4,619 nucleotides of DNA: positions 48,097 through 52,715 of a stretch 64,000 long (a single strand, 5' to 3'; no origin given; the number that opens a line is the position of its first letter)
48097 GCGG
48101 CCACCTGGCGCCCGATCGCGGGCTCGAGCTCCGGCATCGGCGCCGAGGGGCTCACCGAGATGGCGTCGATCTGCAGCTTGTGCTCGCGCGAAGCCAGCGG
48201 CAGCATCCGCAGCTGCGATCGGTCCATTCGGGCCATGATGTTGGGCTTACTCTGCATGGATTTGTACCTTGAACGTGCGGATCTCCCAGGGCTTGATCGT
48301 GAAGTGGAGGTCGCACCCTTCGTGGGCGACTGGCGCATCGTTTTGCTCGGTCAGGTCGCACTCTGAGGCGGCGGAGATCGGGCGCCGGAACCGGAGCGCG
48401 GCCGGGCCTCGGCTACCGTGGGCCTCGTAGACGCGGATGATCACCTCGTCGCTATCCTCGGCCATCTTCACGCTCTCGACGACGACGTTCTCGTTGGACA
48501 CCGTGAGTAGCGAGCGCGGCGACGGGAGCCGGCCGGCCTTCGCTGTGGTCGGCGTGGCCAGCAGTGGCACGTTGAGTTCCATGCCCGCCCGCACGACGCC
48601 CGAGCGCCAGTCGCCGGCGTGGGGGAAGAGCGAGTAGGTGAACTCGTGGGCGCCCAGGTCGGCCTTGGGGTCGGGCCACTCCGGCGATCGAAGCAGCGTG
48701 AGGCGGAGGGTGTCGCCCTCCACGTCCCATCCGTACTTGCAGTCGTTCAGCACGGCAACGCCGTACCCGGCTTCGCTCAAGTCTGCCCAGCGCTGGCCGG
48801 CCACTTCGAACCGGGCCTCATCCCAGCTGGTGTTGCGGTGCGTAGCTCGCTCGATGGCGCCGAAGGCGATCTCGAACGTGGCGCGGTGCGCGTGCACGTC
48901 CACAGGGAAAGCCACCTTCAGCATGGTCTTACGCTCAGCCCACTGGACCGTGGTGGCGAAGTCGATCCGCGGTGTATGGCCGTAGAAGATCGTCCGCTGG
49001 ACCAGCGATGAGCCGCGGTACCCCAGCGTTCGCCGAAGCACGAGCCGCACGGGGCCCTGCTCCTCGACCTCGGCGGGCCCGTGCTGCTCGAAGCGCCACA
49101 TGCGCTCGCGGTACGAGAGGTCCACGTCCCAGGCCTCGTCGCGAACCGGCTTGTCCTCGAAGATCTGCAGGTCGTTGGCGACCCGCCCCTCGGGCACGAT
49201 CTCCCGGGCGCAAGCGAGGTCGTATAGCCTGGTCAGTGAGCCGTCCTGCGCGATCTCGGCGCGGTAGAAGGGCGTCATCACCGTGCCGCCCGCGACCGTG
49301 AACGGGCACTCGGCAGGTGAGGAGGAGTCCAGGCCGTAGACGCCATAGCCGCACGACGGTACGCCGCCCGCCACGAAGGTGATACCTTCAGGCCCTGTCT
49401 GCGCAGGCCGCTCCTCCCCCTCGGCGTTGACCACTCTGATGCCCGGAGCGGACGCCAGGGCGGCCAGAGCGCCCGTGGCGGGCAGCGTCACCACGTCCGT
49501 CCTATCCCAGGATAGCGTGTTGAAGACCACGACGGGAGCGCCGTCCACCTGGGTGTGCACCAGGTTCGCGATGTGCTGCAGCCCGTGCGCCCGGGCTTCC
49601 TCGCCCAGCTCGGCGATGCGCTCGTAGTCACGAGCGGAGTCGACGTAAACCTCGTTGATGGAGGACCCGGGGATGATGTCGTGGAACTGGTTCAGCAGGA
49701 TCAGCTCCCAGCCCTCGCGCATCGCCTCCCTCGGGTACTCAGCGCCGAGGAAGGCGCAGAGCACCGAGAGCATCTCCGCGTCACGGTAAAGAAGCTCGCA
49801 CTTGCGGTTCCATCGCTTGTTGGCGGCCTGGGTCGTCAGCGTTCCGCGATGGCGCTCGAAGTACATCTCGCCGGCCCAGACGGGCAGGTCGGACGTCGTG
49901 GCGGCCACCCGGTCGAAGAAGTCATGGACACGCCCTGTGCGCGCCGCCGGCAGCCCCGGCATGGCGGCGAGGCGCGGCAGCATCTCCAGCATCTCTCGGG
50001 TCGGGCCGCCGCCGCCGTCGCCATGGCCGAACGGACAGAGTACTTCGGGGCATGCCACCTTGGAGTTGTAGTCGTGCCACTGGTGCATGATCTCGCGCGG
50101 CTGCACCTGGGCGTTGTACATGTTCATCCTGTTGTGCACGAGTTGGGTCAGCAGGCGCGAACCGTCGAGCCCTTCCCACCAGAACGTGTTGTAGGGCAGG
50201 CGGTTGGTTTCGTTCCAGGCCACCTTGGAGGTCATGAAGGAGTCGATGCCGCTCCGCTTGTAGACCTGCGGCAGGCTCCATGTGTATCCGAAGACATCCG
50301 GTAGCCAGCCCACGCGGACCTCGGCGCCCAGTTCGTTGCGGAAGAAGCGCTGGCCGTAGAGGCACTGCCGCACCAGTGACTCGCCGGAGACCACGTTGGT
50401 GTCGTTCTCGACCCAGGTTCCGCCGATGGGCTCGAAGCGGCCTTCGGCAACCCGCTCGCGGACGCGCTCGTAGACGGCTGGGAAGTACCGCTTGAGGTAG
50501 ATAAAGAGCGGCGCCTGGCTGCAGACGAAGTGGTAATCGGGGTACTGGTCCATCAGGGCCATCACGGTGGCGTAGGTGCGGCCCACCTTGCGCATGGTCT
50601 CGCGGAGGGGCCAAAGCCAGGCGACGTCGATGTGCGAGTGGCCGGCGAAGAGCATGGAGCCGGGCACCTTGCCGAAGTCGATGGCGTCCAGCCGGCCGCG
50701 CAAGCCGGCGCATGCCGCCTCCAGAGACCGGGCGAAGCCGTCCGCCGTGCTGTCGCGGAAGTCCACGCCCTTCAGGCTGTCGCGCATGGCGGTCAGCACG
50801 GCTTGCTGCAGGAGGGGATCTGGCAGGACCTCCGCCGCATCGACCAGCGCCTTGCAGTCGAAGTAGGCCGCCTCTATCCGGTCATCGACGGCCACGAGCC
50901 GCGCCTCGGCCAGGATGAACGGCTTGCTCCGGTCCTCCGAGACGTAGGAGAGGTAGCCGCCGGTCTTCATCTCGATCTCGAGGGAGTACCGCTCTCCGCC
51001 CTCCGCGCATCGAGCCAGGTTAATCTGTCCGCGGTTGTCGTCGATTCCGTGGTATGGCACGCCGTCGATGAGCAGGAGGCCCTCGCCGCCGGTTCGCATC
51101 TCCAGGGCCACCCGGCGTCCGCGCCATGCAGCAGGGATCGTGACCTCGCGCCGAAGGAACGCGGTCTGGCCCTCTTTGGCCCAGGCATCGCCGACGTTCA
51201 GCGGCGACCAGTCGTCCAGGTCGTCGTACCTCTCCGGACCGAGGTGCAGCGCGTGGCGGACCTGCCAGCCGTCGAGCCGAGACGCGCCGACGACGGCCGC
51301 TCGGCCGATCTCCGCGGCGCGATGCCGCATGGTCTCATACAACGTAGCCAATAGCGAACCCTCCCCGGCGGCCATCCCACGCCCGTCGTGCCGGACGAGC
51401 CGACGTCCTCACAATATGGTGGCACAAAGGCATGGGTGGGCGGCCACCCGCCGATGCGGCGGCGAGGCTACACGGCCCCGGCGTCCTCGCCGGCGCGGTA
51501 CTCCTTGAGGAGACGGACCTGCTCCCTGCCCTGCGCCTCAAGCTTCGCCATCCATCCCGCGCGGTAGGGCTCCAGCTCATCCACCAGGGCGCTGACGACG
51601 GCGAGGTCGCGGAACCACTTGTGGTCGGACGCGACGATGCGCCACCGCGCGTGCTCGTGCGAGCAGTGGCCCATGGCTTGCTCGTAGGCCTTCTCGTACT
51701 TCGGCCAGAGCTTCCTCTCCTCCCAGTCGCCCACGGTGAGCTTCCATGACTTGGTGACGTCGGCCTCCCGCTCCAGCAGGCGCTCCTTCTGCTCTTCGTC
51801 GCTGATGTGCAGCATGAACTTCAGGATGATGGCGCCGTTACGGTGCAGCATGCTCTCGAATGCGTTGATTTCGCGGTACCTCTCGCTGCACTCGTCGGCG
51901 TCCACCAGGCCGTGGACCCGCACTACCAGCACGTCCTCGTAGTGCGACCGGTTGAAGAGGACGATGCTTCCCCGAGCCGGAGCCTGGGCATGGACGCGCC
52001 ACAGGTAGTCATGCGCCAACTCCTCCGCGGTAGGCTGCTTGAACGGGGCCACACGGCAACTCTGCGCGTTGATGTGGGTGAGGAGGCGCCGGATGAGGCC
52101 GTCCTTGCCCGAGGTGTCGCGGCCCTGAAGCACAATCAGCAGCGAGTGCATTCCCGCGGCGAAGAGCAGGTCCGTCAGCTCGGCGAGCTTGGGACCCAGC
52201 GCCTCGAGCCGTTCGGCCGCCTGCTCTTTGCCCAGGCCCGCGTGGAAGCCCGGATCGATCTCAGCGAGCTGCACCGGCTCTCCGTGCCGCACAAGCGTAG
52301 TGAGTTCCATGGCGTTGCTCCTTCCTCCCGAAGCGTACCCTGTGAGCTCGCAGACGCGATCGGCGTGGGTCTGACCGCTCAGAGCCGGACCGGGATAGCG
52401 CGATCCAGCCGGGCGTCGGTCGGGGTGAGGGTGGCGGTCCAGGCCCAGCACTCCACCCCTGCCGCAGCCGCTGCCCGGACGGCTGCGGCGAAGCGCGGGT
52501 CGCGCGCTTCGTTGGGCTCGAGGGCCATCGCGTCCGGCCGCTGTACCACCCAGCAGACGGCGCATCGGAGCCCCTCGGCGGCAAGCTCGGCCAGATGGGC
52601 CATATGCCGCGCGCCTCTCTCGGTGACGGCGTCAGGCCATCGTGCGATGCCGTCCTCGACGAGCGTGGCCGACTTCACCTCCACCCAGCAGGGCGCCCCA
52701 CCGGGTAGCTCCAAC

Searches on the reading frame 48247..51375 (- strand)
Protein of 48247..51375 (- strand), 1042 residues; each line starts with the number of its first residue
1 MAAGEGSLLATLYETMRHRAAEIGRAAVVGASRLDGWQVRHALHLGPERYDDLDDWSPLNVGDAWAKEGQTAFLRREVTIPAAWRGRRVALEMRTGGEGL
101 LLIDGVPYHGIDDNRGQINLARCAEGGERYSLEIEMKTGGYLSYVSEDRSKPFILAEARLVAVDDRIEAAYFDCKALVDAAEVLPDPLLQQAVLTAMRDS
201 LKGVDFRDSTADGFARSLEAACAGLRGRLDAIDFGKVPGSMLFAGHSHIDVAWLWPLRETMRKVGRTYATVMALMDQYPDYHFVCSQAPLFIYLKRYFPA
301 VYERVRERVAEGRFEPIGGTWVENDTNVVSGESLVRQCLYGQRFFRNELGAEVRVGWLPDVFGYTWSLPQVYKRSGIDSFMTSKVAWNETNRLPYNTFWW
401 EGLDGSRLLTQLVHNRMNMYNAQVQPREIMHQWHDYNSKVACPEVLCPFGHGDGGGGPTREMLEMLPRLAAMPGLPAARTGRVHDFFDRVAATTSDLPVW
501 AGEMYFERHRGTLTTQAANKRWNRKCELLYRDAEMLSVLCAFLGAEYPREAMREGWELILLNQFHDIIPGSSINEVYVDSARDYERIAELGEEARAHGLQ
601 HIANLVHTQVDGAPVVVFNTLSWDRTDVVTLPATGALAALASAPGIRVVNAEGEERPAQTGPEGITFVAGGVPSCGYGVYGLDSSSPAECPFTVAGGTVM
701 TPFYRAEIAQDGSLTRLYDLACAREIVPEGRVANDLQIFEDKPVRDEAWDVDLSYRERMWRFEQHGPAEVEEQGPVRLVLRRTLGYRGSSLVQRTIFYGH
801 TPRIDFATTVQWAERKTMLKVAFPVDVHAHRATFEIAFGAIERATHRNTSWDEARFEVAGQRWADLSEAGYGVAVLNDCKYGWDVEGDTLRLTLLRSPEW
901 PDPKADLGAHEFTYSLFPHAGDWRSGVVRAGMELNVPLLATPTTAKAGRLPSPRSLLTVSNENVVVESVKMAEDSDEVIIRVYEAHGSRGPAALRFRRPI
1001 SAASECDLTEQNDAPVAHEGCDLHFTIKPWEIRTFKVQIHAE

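Call 88: search_protein_families(library=pfam, proteins=[window:48247-51375:-], max_evalue=0.00001)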
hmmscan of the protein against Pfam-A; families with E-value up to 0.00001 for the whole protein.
window:48247-51375:- (1042 aa): 4 families
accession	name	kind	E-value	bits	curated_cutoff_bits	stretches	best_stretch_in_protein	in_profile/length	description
PF01074.27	Glyco_hydro_38N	-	6e-90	301.7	25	1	244-501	5-270/270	Glycosyl hydrolases family 38 N-terminal domain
PF07748.19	Glyco_hydro_38C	-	1.1e-58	199.3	25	1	701-903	3-205/206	Glycosyl hydrolases family 38 C-terminal domain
PF09261.16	Alpha-mann_mid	-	5.5e-26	90.9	31.1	1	508-601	2-95/96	Alpha mannosidase middle domain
PF17677.7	Glyco_hydro38C2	-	6.2e-19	68.3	22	1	963-1035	1-72/72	Glycosyl hydrolases family 38 C-terminal beta sandwich domain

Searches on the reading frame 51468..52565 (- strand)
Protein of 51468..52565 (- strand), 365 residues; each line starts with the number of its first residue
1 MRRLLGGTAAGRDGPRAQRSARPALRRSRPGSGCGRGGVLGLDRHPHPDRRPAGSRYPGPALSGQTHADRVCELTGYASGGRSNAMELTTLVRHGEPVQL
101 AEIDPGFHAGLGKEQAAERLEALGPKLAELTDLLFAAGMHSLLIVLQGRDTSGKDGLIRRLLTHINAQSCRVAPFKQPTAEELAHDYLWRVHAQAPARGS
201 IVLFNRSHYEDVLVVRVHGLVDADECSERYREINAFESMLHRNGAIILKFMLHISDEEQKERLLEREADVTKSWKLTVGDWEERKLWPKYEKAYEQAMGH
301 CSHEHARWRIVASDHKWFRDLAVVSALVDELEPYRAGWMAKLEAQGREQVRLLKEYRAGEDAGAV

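Call 88: search_protein_families(library=pfam, proteins=[window:51468-52565:-], max_evalue=0.00001)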
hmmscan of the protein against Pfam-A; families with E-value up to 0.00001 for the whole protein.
window:51468-52565:- (365 aa): 1 family
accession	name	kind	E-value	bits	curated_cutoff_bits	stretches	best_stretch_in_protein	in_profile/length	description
PF03976.20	PPK2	-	9.2e-71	238.5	22.3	1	113-332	4-222/229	Polyphosphate kinase 2 (PPK2)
